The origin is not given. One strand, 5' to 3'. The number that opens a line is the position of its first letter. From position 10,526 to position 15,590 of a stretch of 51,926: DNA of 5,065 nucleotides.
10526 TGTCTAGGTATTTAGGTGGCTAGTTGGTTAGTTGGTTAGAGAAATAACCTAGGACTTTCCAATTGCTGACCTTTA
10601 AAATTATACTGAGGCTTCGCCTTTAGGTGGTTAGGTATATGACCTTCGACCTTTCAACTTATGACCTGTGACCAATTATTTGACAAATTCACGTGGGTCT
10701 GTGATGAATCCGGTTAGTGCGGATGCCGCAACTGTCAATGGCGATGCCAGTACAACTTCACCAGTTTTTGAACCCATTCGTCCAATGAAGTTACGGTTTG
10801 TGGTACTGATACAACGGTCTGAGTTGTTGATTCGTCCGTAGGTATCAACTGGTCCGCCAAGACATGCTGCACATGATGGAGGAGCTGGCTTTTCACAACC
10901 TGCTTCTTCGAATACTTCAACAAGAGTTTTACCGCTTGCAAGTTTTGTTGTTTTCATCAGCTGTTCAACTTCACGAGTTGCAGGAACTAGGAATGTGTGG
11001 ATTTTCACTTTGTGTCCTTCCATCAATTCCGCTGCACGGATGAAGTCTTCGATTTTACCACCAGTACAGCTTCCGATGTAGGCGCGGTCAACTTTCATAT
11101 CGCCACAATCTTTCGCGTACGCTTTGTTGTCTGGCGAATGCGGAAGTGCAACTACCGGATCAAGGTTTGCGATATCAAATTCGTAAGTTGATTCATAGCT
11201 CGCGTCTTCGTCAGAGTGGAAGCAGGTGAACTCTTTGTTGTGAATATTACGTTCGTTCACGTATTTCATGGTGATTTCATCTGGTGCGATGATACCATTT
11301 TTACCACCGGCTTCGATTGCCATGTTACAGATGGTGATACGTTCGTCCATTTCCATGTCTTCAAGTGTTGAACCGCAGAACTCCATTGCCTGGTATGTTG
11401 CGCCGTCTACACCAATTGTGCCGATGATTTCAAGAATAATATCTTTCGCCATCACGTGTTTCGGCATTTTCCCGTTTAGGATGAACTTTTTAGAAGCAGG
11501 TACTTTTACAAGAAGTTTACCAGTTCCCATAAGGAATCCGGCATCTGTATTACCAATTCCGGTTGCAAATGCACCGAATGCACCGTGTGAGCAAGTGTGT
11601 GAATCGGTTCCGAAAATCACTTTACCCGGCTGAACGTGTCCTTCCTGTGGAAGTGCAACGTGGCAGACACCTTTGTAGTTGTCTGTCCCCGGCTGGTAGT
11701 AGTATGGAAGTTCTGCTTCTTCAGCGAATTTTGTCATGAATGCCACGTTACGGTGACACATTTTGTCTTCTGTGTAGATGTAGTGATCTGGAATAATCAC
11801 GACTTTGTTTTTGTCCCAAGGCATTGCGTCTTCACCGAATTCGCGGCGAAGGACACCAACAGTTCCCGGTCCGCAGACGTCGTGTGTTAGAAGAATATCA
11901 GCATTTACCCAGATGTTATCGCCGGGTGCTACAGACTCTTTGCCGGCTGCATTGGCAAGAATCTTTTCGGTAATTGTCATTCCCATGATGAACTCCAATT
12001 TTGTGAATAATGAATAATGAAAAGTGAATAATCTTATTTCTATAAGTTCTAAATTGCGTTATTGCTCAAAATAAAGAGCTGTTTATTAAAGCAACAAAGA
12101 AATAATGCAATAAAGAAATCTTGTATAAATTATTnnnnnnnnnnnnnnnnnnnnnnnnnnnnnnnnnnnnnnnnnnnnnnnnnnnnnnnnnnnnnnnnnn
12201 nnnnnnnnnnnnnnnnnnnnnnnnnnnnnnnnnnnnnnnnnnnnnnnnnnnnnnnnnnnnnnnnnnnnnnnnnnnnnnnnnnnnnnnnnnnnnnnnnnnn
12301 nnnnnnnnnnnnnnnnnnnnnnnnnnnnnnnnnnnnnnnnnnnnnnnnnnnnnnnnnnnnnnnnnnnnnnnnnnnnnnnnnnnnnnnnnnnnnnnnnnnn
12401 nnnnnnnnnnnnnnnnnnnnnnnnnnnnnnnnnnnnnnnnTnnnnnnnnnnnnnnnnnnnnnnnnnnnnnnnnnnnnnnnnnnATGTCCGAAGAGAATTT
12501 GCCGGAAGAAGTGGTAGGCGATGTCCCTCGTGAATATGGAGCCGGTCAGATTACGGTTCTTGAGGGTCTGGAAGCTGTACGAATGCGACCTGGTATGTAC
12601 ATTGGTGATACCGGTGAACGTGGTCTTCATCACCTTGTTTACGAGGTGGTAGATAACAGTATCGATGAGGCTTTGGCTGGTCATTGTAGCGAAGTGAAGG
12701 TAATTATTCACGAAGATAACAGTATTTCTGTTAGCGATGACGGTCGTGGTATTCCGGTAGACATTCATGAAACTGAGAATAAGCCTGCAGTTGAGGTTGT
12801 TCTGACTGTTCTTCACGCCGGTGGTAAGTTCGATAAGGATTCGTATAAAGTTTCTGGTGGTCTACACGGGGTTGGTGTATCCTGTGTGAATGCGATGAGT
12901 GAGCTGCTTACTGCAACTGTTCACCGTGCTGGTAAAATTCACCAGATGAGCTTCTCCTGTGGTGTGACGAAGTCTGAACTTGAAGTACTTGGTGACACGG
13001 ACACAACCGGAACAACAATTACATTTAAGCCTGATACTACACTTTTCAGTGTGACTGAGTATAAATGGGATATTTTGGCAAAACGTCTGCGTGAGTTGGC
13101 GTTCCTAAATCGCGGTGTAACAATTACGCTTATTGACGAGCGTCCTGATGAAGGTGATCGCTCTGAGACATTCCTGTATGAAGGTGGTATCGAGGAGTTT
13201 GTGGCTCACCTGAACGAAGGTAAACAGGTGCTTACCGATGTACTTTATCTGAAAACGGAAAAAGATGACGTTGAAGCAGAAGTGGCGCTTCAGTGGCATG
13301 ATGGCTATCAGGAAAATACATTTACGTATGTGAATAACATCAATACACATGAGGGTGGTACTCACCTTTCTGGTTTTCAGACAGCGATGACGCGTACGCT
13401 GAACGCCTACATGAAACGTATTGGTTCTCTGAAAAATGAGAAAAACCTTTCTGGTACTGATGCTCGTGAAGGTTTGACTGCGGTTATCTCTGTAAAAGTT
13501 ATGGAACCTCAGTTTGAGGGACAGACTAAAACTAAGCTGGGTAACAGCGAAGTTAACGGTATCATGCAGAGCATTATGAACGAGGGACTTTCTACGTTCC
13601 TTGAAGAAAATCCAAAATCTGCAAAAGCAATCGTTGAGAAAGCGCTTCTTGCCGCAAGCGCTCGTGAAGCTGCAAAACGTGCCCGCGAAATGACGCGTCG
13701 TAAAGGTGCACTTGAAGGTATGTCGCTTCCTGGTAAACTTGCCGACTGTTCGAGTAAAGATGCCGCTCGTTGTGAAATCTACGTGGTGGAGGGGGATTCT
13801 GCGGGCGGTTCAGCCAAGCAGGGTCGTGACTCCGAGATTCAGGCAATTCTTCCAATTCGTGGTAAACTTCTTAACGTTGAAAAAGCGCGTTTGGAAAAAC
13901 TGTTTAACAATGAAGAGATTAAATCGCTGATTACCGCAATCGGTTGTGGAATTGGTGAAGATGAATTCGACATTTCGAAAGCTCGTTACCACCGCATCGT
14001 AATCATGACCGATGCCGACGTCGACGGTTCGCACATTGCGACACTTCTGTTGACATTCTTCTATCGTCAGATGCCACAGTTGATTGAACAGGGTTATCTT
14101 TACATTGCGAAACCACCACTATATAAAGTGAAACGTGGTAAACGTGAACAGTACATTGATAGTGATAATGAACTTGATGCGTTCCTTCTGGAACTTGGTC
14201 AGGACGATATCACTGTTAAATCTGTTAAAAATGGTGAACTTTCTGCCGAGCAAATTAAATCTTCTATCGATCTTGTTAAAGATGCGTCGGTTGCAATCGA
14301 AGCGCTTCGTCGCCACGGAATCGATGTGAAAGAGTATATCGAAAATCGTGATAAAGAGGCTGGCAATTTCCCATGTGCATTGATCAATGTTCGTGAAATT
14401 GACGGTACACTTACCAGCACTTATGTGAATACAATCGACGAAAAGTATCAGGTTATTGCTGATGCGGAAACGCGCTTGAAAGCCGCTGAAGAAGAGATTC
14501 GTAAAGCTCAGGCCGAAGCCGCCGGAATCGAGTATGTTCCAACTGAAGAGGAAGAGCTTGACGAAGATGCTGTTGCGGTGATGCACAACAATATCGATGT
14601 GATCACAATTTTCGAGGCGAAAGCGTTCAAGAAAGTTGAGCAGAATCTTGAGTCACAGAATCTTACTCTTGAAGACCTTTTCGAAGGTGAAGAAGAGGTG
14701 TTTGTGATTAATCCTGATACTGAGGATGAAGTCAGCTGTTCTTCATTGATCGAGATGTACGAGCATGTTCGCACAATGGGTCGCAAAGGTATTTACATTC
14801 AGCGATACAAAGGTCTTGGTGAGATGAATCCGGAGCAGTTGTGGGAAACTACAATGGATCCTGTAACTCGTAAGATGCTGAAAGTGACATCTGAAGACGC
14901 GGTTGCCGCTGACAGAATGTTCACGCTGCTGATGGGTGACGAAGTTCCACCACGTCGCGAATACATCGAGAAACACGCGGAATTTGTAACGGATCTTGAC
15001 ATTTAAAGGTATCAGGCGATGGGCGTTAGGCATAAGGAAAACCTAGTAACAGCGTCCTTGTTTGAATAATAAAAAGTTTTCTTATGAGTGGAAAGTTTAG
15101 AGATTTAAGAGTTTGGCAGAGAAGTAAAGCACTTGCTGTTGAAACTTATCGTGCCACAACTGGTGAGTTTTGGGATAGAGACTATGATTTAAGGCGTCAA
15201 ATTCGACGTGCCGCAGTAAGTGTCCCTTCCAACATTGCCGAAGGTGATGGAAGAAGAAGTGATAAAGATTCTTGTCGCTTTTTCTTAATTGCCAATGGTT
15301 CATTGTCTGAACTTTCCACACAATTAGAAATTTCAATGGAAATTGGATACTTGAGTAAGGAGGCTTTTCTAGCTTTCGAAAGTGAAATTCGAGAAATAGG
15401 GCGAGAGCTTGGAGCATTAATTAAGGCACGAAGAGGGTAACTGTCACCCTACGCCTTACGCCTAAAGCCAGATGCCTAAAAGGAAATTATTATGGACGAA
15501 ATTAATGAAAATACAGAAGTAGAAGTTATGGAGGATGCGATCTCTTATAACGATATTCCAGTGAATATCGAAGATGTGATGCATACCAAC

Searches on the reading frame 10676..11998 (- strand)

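Call 6: search_protein_families(library=pfam, proteins=[window:10676-11998:-], max_evalue=0.01)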
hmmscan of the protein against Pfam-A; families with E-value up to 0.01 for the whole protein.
window:10676-11998:- (440 aa): 1 family
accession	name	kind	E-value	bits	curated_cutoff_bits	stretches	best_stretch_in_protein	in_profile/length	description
PF00330.25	Aconitase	-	7.4e-87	292.7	28.7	1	29-430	16-463/463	Aconitase family (aconitate hydratase)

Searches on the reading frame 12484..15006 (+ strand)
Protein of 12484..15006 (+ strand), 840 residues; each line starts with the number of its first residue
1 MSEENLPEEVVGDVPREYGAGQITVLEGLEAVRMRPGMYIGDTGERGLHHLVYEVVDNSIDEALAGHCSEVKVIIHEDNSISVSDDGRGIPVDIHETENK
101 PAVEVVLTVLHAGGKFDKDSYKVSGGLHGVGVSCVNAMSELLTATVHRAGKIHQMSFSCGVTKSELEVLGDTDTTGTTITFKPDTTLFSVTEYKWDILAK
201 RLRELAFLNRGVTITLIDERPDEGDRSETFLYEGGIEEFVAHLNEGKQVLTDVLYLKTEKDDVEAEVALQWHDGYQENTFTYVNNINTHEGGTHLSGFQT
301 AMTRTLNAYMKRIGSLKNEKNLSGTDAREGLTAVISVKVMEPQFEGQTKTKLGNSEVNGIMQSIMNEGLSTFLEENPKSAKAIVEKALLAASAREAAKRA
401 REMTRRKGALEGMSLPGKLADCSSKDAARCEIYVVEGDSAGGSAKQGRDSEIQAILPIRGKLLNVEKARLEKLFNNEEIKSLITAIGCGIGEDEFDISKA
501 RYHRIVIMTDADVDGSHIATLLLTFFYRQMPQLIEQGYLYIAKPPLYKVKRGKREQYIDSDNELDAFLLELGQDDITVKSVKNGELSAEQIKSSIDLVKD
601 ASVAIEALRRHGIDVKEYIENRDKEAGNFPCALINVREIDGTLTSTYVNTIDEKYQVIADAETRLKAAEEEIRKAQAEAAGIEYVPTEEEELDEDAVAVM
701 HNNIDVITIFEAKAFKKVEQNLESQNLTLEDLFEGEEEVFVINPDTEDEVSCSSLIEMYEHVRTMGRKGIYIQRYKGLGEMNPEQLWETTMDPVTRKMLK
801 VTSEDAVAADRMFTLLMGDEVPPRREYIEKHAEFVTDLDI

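Call 6: search_protein_families(library=pfam, proteins=[window:12484-15006:+], max_evalue=0.01)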
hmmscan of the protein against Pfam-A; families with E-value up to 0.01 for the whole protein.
window:12484-15006:+ (840 aa): 6 families
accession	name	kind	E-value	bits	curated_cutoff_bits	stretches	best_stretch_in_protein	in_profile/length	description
PF00204.31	DNA_gyraseB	-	8.1e-60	201.7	27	1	235-402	1-172/173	DNA gyrase B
PF00986.26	DNA_gyraseB_C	-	2.8e-30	104.7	29.8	1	768-829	2-63/63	DNA gyrase B subunit, carboxyl terminus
PF01751.28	Toprim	-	7.2e-20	71.4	23.1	1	431-542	1-94/96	Toprim domain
PF02518.31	HATPase_c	-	1.1e-18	68.2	26.4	1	45-185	3-109/111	Histidine kinase-, DNA gyrase B-, and HSP90-like ATPase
PF21249.2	GyrB_hook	-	7.5e-06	25.9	23.7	1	545-563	1-19/29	GyrB, hook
PF13589.12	HATPase_c_3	-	0.002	18.6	25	1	51-93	6-48/137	Histidine kinase-, DNA gyrase B-, and HSP90-like ATPase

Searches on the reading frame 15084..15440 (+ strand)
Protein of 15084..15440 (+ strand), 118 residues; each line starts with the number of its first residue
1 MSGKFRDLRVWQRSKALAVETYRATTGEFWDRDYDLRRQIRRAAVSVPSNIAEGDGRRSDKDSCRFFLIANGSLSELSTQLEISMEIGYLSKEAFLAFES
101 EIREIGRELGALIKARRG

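Call 6: search_protein_families(library=pfam, proteins=[window:15084-15440:+], max_evalue=0.01)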
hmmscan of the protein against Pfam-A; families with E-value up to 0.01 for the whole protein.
window:15084-15440:+ (118 aa): 1 family
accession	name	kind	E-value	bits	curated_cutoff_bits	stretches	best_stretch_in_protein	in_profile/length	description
PF05635.17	23S_rRNA_IVP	-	2.5e-33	114.9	33.8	1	6-109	1-104/106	23S rRNA-intervening sequence protein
